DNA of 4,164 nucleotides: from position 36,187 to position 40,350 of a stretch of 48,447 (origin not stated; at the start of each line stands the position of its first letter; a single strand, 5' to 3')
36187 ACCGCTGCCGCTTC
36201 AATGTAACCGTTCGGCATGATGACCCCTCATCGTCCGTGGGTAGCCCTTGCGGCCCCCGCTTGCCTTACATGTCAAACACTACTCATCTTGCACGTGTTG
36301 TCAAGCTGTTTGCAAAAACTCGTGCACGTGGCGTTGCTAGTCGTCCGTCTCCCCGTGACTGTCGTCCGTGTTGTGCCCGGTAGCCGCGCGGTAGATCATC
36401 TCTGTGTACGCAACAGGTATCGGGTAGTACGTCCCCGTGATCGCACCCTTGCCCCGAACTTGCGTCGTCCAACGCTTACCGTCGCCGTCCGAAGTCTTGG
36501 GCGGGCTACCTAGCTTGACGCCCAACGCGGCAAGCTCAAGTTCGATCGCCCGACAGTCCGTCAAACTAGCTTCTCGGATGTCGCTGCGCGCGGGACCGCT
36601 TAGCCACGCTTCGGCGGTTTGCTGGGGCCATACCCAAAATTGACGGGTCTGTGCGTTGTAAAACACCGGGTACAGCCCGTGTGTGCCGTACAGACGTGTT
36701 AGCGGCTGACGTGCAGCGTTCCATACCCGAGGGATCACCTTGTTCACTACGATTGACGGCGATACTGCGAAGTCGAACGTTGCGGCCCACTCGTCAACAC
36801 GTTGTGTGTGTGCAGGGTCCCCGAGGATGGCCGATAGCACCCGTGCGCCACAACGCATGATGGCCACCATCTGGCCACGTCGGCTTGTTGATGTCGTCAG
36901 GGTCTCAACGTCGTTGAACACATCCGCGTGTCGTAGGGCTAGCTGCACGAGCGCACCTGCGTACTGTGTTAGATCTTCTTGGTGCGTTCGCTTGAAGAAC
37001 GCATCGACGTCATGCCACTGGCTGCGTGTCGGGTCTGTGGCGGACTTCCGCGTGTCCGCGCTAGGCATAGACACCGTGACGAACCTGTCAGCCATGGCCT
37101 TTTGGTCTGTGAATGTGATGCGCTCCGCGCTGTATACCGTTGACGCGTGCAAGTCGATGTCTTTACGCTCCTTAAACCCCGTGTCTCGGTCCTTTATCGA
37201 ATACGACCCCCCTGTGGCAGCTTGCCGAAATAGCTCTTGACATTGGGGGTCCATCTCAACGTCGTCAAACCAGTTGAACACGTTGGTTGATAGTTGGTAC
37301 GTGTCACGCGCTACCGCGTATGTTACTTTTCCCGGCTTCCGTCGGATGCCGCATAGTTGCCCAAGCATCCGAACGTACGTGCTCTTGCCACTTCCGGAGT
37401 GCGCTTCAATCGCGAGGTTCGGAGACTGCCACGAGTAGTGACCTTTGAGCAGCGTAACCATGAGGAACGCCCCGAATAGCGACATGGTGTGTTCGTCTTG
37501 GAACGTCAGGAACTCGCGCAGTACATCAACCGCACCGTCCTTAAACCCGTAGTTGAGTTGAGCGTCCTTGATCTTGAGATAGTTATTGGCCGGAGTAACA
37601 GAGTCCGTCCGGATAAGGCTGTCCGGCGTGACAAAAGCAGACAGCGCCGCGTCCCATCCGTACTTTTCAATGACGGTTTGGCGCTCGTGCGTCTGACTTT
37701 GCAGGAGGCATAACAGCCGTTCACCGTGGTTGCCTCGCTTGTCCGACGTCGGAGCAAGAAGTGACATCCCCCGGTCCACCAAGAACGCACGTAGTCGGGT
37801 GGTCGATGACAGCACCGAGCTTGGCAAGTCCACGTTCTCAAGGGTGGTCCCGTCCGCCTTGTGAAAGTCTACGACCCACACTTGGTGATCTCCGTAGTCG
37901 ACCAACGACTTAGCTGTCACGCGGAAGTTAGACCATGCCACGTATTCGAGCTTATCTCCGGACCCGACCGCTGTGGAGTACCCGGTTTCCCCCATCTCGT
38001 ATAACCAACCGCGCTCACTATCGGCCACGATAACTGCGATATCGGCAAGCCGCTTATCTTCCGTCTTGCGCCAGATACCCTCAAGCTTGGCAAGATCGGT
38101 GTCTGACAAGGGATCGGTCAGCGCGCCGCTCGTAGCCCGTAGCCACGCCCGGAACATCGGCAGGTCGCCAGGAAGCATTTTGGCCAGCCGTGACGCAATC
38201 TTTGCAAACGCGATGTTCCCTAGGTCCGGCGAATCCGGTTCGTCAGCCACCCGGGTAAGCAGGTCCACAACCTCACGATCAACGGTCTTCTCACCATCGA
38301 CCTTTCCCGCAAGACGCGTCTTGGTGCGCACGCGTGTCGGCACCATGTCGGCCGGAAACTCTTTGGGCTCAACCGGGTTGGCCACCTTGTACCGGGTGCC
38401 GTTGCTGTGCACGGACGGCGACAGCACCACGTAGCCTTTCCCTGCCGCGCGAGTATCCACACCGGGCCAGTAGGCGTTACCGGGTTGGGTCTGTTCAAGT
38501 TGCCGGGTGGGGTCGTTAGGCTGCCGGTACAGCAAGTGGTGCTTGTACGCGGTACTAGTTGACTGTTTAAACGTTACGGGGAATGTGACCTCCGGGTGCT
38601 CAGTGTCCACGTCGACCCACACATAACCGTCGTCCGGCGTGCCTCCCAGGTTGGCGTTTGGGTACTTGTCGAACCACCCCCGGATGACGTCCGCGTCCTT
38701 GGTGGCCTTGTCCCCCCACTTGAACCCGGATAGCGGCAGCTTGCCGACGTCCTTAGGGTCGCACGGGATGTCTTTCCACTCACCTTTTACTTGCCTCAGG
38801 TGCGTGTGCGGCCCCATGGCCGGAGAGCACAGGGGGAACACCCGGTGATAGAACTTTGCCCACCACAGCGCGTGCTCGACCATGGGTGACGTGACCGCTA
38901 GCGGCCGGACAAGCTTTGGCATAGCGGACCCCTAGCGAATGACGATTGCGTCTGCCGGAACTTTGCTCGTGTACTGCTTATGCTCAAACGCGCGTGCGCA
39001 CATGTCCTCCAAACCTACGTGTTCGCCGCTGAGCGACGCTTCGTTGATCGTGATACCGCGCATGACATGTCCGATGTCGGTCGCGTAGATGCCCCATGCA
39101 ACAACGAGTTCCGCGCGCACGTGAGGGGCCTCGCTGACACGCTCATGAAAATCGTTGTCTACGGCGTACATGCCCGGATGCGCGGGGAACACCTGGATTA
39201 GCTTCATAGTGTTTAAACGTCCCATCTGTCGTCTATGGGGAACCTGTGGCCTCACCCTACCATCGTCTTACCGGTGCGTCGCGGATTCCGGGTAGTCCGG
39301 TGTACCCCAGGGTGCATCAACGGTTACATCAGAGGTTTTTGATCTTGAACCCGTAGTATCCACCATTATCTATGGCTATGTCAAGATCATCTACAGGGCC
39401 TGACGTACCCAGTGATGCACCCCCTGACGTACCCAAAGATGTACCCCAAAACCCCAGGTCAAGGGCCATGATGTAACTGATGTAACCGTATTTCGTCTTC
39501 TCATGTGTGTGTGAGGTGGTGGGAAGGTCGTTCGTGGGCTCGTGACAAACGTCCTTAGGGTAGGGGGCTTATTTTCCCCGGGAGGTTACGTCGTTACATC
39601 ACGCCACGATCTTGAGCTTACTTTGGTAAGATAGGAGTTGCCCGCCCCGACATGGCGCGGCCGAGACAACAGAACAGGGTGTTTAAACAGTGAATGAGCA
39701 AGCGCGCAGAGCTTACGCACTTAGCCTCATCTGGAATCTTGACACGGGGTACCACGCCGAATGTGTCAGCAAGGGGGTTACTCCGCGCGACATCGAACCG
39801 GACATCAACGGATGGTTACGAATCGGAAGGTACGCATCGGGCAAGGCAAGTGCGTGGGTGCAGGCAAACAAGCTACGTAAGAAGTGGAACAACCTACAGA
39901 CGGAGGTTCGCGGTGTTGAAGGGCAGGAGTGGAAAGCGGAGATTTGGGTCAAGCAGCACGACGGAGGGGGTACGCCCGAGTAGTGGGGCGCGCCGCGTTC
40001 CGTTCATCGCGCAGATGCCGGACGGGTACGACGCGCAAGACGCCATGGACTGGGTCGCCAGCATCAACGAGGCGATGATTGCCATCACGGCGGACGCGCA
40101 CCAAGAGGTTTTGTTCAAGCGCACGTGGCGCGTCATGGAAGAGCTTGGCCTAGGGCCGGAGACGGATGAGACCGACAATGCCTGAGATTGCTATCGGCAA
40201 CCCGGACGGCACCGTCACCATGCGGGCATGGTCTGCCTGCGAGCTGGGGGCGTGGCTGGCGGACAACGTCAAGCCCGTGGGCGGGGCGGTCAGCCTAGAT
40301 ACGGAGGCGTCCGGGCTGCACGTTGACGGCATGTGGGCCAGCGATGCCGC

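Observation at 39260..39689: Repeat-dense, lower-GC divergent switch region: candidate origin and master regulatory hub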

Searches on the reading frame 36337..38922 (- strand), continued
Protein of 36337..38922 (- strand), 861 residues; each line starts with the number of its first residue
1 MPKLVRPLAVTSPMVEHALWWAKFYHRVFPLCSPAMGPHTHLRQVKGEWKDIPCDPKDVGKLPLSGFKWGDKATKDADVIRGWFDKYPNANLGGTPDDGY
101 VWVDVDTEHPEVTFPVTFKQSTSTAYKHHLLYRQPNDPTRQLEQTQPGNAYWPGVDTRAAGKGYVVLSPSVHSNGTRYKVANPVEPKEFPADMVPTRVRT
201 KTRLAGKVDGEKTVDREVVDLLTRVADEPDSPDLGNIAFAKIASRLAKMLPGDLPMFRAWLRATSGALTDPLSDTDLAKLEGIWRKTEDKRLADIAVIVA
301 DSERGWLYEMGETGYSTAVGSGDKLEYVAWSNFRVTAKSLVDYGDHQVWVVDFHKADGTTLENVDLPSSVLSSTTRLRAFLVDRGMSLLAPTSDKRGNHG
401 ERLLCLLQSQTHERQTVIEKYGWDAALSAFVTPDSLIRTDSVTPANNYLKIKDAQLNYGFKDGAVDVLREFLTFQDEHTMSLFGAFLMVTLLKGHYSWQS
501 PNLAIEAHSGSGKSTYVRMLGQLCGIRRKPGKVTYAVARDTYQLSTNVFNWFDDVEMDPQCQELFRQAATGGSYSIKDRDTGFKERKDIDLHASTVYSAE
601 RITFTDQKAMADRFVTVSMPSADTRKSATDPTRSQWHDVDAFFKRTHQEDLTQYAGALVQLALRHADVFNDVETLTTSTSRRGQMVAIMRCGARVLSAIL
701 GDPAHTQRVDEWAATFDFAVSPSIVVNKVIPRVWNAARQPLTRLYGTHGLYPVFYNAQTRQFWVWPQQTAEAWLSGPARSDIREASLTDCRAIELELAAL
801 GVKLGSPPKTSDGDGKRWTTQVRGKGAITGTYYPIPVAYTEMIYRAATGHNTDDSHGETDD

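Call 82: get_annotated_region(hit=H48, flank=2500)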
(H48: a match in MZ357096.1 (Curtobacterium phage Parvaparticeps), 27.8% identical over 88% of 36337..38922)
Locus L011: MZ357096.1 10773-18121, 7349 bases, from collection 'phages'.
description: Curtobacterium phage Parvaparticeps, complete genome.
organism: Curtobacterium phage Parvaparticeps (NCBI taxid 2851086)
taxonomy: Viruses; Duplodnaviria; Heunggongvirae; Uroviricota; Caudoviricetes
host: Curtobacterium sp.; source: Lake water; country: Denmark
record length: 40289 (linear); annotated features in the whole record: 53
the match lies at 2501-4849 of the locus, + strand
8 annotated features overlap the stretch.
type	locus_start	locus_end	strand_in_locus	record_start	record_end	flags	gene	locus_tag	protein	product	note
CDS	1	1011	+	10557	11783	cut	-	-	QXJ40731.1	putative recombinase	-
CDS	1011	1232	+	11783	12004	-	-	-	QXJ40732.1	hypothetical protein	-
tRNA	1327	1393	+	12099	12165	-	-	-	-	tRNA-OTHER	-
CDS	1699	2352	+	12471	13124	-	-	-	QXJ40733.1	hypothetical protein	-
CDS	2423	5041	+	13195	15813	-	-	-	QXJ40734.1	primase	-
CDS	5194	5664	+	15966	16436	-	-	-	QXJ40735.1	hypothetical protein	-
CDS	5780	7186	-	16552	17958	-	-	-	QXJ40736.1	helicase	-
CDS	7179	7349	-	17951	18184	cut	-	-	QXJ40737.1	hypothetical protein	-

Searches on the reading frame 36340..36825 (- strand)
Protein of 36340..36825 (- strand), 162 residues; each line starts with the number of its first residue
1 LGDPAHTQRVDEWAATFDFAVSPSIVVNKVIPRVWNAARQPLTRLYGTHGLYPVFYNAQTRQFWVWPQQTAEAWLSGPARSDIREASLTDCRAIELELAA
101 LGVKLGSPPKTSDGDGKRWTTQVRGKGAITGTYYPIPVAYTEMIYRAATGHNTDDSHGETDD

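Call 45: predict_structure(alignment_id=A3)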
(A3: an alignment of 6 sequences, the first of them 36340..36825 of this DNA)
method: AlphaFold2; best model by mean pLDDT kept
length: 162 residues; sequences in the alignment: 6
mean_pLDDT: 74.3   pTM: 0.71
mean pLDDT of the five models: 74.3, 74.2, 74.1, 66.8, 42.1
residues with pLDDT >= 90: 20; 70-90: 90; 50-70: 32; < 50: 20
segments of 3 or more residues with pLDDT < 50: 108-113, 152-162
pLDDT, mean of each block of 10 residues (from residue 1): 66 62 73 89 82 90 90 71 62 84 66 66 83 88 84 41 33
secondary structure, 60 per line:
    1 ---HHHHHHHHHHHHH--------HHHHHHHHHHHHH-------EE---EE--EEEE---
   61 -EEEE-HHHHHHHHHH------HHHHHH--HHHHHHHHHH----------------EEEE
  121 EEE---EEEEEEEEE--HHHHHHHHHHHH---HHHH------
elements in order: H4-16 H25-37 E54-57 E62-65 H67-76 H83-88 H91-100 E117-123 E127-135 H138-149 H153-156

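Call 47: fold_search(model_id=the predicted structure, library=pdb)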
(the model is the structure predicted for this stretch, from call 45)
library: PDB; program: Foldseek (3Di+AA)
matches with E <= 10: 162; with E <= 0.001: 0
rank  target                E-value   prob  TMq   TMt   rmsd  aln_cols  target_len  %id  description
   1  3k2b_H                9.3e-01  0.04  0.16  0.10   9.0       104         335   15  Crystal structure of photosynthetic A4 isoform glyceraldehyde-3-phosphate dehydrogenase complexed with NAD, from Arabi (released 2010-06-09)
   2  1zgj                  1.1e+00  0.09  0.29  0.16  11.6       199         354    8  Crystal structure of isoflavanone 4'-O-methyltransferase complexed with (+)-pisatin (released 2006-08-01)
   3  4kp4_B                1.1e+00  0.04  0.16  0.13   9.6       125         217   16  Deciphering cis-trans directionality and visualizing autophosphorylation in histidine kinases. (released 2014-02-12)
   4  4hyn_B                1.2e+00  0.06  0.18  0.16  12.4       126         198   12  X-ray crystal structure of Thermotoga maritima FliY (released 2013-04-03)
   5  6vy9_A                1.3e+00  0.03  0.15  0.08  18.7       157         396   11  Crystal structure of NotF prenyltransferase (released 2021-02-03)
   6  6qlz_C                1.5e+00  0.13  0.14  0.22  10.6        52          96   19  IDOL F3ab subdomain (released 2020-02-19)
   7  6qlz_A                1.7e+00  0.12  0.14  0.22  10.5        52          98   19  IDOL F3ab subdomain (released 2020-02-19)
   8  5gpy_A                1.7e+00  0.11  0.29  0.27  14.0       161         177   10  Crystal structure of the human TFIIE complex (released 2016-11-02)
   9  3k2b_A                1.7e+00  0.03  0.15  0.10   9.0       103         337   14  Crystal structure of photosynthetic A4 isoform glyceraldehyde-3-phosphate dehydrogenase complexed with NAD, from Arabi (released 2010-06-09)
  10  9h16_A                2.0e+00  0.02  0.11  0.09  14.2       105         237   10  Crystal structure of OXA-405 apoenzyme (released 2025-09-03)
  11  2dkc_A                2.0e+00  0.01  0.12  0.05  17.7       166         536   10  Crystal structure of N-acetylglucosamine-phosphate mutase, a member of the alpha-D-phosphohexomutase superfamily, in t (released 2006-05-16)
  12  2dkd_B                2.0e+00  0.01  0.11  0.05  17.8       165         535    9  Crystal structure of N-acetylglucosamine-phosphate mutase, a member of the alpha-D-phosphohexomutase superfamily, in t (released 2006-05-16)
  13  7nvs_W                2.1e+00  0.10  0.27  0.24  13.6       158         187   10  RNA polymerase II core pre-initiation complex with closed promoter DNA in proximal position (released 2021-05-05)
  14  2z0q                  2.3e+00  0.06  0.14  0.08   6.9        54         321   17  Crystal structure of DH-PH domain of RhoGEF3(Xpln) (released 2008-05-13)
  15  1unr                  2.4e+00  0.04  0.12  0.15  10.7        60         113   10  Crystal structure of the PH domain of PKB alpha in complex with a sulfate molecule (released 2004-09-16)
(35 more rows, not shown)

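Call 48: search_solved_structures(query=A3, max_evalue=10)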
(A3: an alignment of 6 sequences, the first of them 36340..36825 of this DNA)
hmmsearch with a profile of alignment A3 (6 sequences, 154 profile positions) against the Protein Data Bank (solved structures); distinct sequences matched with E-value up to 10: 4.
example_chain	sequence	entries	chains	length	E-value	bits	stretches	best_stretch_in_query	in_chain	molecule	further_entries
9wgj_A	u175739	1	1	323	0.18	14.6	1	50-147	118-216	Catechol 1,2-dioxygenase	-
7yx0_A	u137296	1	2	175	0.22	14.4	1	44-100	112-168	Putative regulatory protein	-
9e5c_1e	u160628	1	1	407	0.63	12.8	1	33-92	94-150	CCDC113/CCDC96 coiled-coil domain-containing protein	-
5mrc_TT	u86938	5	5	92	1.2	11.9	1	15-82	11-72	bS21m | Small ribosomal subunit protein bS21m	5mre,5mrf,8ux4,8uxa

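Call 71: fold_search(model_id=the predicted structure, library=viral)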
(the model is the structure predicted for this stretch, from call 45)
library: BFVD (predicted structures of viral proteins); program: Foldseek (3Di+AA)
matches with E <= 10: 292; with E <= 0.001: 0
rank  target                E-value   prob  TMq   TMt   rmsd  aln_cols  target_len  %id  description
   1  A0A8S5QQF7            6.7e-02  0.28  0.23  0.25  12.4       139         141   16  Uncharacterized protein [Myoviridae sp. ctgXL3]
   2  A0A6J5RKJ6            2.2e-01  0.51  0.36  0.13  10.6       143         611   12  DNA primase/polymerase, bifunctional, N-terminal [uncultured Caudovirales phage]
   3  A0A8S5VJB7            2.5e-01  0.18  0.23  0.25   9.2       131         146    9  (no name in the UniProt tables at hand)
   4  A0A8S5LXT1            6.8e-01  0.21  0.25  0.21   8.2       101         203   10  INTRON-ENCODED ENDONUCLEASE I-SCEI [Myoviridae sp. ctZgq1]
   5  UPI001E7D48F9         7.3e-01  0.05  0.14  0.16  12.3       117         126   12  (no name look-up for this kind of identifier)
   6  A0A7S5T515            7.7e-01  0.08  0.21  0.05  12.1       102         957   16  (no name in the UniProt tables at hand)
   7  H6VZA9                8.2e-01  0.08  0.22  0.20  13.0       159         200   13  (no name in the UniProt tables at hand)
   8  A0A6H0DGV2            8.2e-01  0.02  0.15  0.12  20.3       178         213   15  RNA-dependent RNA polymerase (Fragment) [Gerritsz virus]
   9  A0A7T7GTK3            8.7e-01  0.12  0.30  0.09  10.6       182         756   14  (no name in the UniProt tables at hand)
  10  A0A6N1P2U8            9.2e-01  0.10  0.24  0.21  10.2       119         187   13  Uncharacterized protein [Tupanvirus soda lake]
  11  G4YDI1                1.1e+00  0.09  0.28  0.20  11.2       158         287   11  (no name in the UniProt tables at hand)
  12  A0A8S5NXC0            1.1e+00  0.08  0.23  0.26  13.7       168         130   11  Uncharacterized protein [Microviridae sp. ctX0F7]
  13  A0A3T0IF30            1.2e+00  0.04  0.20  0.18  16.1       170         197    9  (no name in the UniProt tables at hand)
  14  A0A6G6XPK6            1.2e+00  0.11  0.21  0.03   7.2        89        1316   16  (no name in the UniProt tables at hand)
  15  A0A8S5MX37            1.2e+00  0.08  0.13  0.11  10.6        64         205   14  Lipoprotein [Siphoviridae sp. ctsBB38]
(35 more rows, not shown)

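Call 99: search_protein_families(library=pfam, alignment_id=A3, max_evalue=10)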
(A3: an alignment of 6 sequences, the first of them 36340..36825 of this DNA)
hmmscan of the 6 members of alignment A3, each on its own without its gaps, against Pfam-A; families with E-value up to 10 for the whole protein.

A. member 1, window:36340-36825:- (162 aa): 0 families

B. families by the number of members that match (of 6 scanned): 3 families
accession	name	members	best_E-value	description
PF24659.1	DUF7648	2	0.056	Domain of unknown function (DUF7648)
PF09162.16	Tap-RNA_bind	1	0.073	Tap, RNA-binding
PF23493.1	CysS_C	1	0.11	Cysteinyl-tRNA ligase anticodon binding domain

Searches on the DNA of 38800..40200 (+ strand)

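Call 4: search_dna_similar(query=window:38900-40200:+, collection=phages, mode=near, max_rows=40)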
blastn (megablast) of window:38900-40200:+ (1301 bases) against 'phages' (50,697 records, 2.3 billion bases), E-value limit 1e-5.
No match.

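Call 10: search_dna_similar(query=window:39100-39800:+, collection=phages, mode=distant, max_rows=30)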
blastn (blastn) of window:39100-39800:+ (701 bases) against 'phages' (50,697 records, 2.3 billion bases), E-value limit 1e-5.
No match.

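Call 35: search_rna_families(source=window, start=38800, end=40000, threshold=evalue, max_evalue=1)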
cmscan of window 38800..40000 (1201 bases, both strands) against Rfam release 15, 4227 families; matches with E-value up to 1: 0.
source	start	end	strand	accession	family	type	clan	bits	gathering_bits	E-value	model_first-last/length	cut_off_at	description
